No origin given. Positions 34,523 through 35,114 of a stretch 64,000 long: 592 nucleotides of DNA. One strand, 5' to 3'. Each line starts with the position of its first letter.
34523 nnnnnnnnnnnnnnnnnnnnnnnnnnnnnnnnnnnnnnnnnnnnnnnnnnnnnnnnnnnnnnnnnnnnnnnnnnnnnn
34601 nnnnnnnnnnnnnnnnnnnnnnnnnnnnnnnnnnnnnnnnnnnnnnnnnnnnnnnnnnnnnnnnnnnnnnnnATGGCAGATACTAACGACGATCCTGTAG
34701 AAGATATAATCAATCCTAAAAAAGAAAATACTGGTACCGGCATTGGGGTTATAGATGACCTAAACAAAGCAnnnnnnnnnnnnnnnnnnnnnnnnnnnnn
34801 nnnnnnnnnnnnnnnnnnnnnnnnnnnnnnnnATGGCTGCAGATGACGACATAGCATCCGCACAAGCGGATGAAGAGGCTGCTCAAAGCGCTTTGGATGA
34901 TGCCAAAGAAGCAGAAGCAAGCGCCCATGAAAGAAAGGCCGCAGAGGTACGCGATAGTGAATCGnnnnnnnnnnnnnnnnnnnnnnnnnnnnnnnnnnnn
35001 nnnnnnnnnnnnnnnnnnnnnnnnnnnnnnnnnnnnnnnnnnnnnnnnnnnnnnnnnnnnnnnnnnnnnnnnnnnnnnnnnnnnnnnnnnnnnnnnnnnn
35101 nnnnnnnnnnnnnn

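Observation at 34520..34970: Three tandem tiny acidic ORFs (33, 33 and 44 aa) with a conserved translation-initiation context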

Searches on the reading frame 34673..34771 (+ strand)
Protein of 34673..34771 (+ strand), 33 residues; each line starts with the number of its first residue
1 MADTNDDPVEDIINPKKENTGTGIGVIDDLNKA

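Call 43: search_protein_families(library=pfam, proteins=[window:34673-34771:+], max_evalue=10)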
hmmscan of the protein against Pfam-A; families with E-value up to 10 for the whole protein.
seq(33 aa): 0 families

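Call 44: search_protein_families(library=ncbifam, proteins=[window:34673-34771:+], max_evalue=10)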
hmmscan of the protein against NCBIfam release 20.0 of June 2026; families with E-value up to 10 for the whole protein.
seq(33 aa): 0 families

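Call 45: search_protein_families(library=phrogs, proteins=[window:34673-34771:+], max_evalue=10)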
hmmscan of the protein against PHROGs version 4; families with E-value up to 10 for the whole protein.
seq(33 aa): 0 families

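Call 53: search_protein_representatives(protein=window:34673-34771:+)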
Query: 33 residues. Proteins with E-value up to 0.001 (for the whole library): 4; up to 1e-10: 1; up to 1e-30: 0. The best 4 are listed.
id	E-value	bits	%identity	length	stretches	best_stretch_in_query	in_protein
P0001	4.2e-13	62.4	97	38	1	1-32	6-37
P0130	1.2e-10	55.0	40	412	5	1-26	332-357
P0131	5.7e-04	35.0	41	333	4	1-26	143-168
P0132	8.6e-04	34.5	47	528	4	1-24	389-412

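Call 55: search_protein_families(library=pfam, proteins=[P0130, P0131, P0132], max_evalue=0.01)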
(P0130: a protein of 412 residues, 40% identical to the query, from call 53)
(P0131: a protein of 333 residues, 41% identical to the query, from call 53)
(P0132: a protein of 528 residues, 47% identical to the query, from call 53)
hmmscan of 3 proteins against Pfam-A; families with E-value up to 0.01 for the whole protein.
P0130 (412 aa): 10 families
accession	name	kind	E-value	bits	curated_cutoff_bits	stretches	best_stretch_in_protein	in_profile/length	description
PF13517.12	FG-GAP_3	-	2.9e-20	73.1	26.9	4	151-222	1-60/61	FG-GAP-like repeat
PF01839.29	FG-GAP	-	5.9e-14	52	22.1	0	272-284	8-20/37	FG-GAP repeat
PF23167.1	DUF7057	-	4e-11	43.5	27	0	318-348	32-62/130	Domain of unknown function (DUF7057)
PF16743.10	PliI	-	7.2e-07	29.4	27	0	332-362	64-94/123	Periplasmic lysozyme inhibitor of I-type lysozyme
PF20615.3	DUF6802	-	6e-06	26.6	27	0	138-175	22-59/102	Family of unknown function (DUF6802)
PF23727.1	Beta-prop_FAM234A_B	-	2.2e-05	23.6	26.4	0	139-183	123-164/467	FAM234A/B beta-propeller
PF02412.23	TSP_3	-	0.0012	18.9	25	0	273-282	15-24/36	Thrombospondin type 3 repeat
PF03495.19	Binary_toxB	-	0.0026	18.3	25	0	91-102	2-13/78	Clostridial binary toxin B/anthrax toxin PA Ca-binding domain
PF16245.10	DUF4902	-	0.003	17.9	25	0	146-182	19-55/118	Domain of unknown function (DUF4902)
PF07991.19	KARI_N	-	0.0066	16.5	20.6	0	336-355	130-149/165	Acetohydroxy acid isomeroreductase, NADPH-binding domain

P0131 (333 aa): 3 families
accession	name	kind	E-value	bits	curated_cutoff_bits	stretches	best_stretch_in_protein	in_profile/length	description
PF13517.12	FG-GAP_3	-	2.4e-11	44.5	26.9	2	201-267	1-60/61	FG-GAP-like repeat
PF01839.29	FG-GAP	-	4e-09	36.6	22.1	0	143-155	7-19/37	FG-GAP repeat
PF16743.10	PliI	-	6.2e-07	29.6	27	0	253-282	62-90/123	Periplasmic lysozyme inhibitor of I-type lysozyme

P0132 (528 aa): 3 families
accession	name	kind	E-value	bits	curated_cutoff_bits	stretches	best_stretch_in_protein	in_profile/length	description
PF01828.24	Peptidase_A4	-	1.8e-35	122.7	22.3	2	92-195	2-102/206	Peptidase A4 family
PF13517.12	FG-GAP_3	-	6.6e-14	52.7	26.9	3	223-289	1-60/61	FG-GAP-like repeat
PF01839.29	FG-GAP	-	1.3e-11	44.5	22.1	0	222-245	8-34/37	FG-GAP repeat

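Call 59: search_solved_structures(query=window:34673-34771:+, max_evalue=10, show_alignments=3)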
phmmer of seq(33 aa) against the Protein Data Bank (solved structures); distinct sequences matched with E-value up to 10: 2.
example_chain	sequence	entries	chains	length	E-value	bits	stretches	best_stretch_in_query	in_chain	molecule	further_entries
1xjk_A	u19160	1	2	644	0.71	13.7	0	4-24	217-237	ribonucleotide reductase, B12-dependent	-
1xje_A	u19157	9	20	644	0.72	13.6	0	4-24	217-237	ribonucleotide reductase, B12-dependent | Ribonucleoside-diphosphate reductase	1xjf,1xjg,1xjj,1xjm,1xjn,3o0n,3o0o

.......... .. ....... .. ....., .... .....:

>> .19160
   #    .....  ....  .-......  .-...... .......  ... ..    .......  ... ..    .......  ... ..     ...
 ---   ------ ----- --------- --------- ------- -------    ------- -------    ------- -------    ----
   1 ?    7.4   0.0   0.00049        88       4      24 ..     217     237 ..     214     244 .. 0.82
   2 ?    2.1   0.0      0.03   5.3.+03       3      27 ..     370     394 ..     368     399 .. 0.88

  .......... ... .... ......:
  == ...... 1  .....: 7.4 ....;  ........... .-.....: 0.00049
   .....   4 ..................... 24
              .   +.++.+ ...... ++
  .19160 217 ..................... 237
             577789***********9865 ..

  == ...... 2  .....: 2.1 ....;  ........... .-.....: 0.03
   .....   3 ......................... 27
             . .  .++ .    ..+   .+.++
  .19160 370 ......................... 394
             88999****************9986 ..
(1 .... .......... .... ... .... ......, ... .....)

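Call 72: predict_structure(protein=window:34673-34771:+)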
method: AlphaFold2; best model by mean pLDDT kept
length: 33 residues; sequences in the alignment: 1
mean_pLDDT: 67.9   pTM: 0.23
mean pLDDT of the five models: 67.9, 67.8, 66.1, 64.5, 63.1
residues with pLDDT >= 90: 0; 70-90: 11; 50-70: 22; < 50: 0
segments of 3 or more residues with pLDDT < 50: none
pLDDT, mean of each block of 10 residues (from residue 1): 68 71 65 65
secondary structure, 60 per line:
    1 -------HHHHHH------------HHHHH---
elements in order: H8-13 H26-30
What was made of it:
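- Tried and rejected: The AF2 model of s2 has low confidence, pLDDT 68, and is uninformative (call 72).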

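Call 87: search_protein_families(library=padloc, proteins=[window:34673-34771:+], max_evalue=10)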
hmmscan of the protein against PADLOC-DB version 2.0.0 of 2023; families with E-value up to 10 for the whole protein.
seq(33 aa): 0 families

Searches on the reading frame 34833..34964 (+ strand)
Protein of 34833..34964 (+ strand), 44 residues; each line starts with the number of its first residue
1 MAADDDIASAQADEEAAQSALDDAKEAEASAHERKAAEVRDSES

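Call 43: search_protein_families(library=pfam, proteins=[window:34833-34964:+], max_evalue=10)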
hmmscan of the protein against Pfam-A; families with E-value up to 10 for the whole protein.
seq(44 aa): 0 families

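Call 44: search_protein_families(library=ncbifam, proteins=[window:34833-34964:+], max_evalue=10)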
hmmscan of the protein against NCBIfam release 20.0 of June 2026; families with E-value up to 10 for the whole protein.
seq(44 aa): 0 families

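Call 45: search_protein_families(library=phrogs, proteins=[window:34833-34964:+], max_evalue=10)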
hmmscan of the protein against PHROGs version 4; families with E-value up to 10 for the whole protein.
seq(44 aa): 1 family
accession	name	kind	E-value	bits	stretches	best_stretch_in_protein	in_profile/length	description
phrog_29846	-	unknown function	0.3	12.7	1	16-40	18-42/62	-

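Call 50: find_homologous_proteins(query=A3, max_evalue=10)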
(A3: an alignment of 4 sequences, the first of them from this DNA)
Query A3 (4 sequences) (44 aa, profile of the alignment): 1 proteins with E <= 10 among 4 candidates.
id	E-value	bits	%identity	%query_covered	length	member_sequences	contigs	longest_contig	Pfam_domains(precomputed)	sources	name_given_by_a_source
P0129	2.3e-12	65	36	25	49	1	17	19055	-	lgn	-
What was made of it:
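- Tried and rejected: The s3 profile search found only its own orthologue P0129 (call 50).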

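Call 60: search_solved_structures(query=window:34833-34964:+, max_evalue=10, show_alignments=3)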
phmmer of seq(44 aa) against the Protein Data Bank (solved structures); distinct sequences matched with E-value up to 10: 1.
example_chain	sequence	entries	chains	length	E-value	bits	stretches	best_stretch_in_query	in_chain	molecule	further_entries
5h07_D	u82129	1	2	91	0.52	14.5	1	2-31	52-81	TNFAIP3-interacting protein 2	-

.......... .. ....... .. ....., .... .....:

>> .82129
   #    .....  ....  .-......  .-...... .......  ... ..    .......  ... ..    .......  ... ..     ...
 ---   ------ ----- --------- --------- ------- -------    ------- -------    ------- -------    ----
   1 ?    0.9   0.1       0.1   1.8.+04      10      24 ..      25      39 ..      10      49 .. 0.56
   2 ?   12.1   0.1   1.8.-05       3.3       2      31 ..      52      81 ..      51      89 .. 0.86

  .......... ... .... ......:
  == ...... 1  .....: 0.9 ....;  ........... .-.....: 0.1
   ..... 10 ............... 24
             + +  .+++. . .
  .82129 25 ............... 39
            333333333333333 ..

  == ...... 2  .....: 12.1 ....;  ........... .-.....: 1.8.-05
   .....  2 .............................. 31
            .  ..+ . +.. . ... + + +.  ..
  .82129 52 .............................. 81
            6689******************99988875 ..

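Call 71: predict_structure(protein=window:34833-34964:+)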
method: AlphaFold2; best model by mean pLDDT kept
length: 44 residues; sequences in the alignment: 1
mean_pLDDT: 92.5   pTM: 0.56
mean pLDDT of the five models: 92.5, 90.0, 87.5, 87.4, 83.6
residues with pLDDT >= 90: 34; 70-90: 10; 50-70: 0; < 50: 0
segments of 3 or more residues with pLDDT < 50: none
pLDDT, mean of each block of 10 residues (from residue 1): 87 96 96 93 88
secondary structure, 60 per line:
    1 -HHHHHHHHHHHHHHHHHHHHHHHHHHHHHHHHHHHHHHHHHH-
elements in order: H2-43
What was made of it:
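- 34833..34967 (+): s3, 44 aa, net charge -10, predicted to be a single long alpha-helix. Together with its 3' hairpin it forms a hypervariable allelic cassette. SD3, GAAAGGA, lies at 34821-27. AF2 predicts a helix over residues 2-43, pLDDT 92.5 (call 71).
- s3 is predicted to be one helix, pLDDT 92.5 (call 71).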

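Call 87: search_protein_families(library=padloc, proteins=[window:34833-34964:+], max_evalue=10)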
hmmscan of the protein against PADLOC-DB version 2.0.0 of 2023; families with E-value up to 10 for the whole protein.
seq(44 aa): 0 families
